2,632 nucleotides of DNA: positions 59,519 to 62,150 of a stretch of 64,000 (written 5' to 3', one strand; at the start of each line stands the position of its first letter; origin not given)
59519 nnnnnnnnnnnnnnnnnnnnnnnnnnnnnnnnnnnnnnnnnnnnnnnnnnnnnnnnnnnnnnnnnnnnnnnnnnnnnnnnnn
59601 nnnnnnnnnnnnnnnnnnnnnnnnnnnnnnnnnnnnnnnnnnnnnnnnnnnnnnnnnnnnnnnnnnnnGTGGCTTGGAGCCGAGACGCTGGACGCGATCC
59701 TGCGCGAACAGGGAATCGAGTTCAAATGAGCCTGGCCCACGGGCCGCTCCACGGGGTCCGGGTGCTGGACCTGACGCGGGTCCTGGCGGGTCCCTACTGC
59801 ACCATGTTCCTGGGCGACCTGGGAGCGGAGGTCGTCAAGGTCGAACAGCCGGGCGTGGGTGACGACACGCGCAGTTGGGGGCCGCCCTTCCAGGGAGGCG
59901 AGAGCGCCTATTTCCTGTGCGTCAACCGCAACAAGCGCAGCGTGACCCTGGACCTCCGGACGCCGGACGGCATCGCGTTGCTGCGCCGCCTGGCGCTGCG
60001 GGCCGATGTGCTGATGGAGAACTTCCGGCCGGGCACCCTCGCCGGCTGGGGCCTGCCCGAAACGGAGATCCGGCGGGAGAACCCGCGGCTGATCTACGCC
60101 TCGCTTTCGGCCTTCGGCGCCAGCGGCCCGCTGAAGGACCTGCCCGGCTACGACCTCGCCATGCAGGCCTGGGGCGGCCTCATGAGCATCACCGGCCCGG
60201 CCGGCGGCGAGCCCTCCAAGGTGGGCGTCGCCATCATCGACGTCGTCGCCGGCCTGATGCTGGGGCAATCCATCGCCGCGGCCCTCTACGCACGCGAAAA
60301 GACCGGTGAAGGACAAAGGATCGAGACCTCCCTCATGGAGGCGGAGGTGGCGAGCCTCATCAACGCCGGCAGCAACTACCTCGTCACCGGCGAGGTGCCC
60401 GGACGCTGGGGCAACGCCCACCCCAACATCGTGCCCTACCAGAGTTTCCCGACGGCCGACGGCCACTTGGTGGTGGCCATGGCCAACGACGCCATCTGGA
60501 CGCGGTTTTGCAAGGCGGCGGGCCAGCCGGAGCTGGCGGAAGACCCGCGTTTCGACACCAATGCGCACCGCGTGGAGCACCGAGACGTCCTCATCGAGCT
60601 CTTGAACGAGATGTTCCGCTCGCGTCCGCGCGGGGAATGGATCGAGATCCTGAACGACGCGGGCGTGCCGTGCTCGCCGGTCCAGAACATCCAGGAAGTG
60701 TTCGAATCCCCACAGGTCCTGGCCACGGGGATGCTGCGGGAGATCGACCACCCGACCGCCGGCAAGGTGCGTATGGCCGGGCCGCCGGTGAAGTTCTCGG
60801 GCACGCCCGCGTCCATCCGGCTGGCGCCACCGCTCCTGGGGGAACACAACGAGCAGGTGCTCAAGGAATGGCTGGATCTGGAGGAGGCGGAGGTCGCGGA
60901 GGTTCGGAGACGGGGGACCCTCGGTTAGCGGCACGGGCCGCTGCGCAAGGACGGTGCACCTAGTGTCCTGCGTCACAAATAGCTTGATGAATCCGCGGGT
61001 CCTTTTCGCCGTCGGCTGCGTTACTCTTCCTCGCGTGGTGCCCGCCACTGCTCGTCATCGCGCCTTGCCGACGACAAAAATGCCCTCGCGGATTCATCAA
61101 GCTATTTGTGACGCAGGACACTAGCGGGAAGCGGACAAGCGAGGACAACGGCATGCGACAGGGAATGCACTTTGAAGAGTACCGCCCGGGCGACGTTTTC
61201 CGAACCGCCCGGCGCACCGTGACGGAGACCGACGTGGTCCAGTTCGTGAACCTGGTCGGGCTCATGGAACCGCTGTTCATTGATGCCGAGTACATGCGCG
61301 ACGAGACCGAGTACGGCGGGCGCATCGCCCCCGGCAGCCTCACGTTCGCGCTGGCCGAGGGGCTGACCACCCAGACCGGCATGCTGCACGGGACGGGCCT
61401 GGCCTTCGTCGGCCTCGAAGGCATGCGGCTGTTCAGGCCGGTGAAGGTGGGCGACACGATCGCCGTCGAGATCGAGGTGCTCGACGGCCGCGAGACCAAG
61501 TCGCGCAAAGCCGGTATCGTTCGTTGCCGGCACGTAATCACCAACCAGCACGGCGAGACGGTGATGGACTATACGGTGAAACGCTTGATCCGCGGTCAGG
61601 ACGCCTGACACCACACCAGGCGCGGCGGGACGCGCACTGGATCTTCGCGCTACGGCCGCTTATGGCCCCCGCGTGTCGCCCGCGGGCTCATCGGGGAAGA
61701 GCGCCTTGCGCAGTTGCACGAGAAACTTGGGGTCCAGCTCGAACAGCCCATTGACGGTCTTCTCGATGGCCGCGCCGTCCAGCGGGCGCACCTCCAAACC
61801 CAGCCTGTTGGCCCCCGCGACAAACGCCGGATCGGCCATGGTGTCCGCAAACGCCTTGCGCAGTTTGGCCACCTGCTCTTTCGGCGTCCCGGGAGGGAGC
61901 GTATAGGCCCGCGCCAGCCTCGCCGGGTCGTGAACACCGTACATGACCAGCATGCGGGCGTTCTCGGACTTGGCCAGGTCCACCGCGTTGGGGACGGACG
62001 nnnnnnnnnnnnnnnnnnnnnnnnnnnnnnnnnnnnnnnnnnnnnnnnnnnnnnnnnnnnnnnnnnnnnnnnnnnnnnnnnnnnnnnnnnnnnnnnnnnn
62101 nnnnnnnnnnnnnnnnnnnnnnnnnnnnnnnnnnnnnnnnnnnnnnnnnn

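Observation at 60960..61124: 165-bp MITE-like element with perfect 38-bp terminal inverted repeats between the CoA-transferase and MaoC genes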

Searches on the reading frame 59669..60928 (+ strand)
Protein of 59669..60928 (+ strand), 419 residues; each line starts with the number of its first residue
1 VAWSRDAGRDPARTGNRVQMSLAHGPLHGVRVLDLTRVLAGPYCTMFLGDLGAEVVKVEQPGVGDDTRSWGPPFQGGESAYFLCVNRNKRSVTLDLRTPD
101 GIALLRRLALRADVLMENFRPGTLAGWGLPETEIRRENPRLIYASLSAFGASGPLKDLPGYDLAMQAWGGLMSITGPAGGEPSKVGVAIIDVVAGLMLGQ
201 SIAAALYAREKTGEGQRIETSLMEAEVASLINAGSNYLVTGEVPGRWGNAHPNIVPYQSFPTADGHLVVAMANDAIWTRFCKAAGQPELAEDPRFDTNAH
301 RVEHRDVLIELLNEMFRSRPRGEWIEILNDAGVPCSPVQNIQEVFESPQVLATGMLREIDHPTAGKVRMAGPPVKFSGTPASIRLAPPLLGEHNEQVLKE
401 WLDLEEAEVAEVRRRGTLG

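Call 11: search_protein_families(library=pfam, proteins=[window:59669-60928:+])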
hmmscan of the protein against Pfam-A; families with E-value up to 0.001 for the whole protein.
window:59669-60928:+ (419 aa): 1 family
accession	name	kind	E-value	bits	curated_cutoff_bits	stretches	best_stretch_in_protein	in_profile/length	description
PF02515.22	CoA_transf_3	-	6.7e-139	463.5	23.3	1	27-394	1-366/366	CoA-transferase family III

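Call 40: find_encoding_contigs(protein=window:59669-60928:+, flank=3000, max_places=8)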
Protein window:59669-60928:+ (419 aa): no gene with exactly this product is on record in the collection.

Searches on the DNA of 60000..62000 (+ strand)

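Call 6: search_rna_families(source=window, start=60000, end=62000, threshold=evalue, max_evalue=10)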
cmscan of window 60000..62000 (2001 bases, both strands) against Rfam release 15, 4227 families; matches with E-value up to 10: 2.
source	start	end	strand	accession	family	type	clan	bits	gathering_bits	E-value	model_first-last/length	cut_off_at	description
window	60197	60259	+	RF01059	mir-598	Gene; miRNA;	-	18.3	69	1.8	1-80/80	no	mir-598 microRNA precursor family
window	60161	60228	+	RF03484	mir-K12-10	Gene; miRNA;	-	17.6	70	6.4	1-70/70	no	mir-K12-10 microRNA precursor family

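Call 9: search_dna_similar(query=window:60950-61134:+, collection=plasmids, mode=distant, max_evalue=0.01, max_rows=40)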
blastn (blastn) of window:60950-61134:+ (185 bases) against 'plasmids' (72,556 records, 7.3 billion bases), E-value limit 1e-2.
No match.
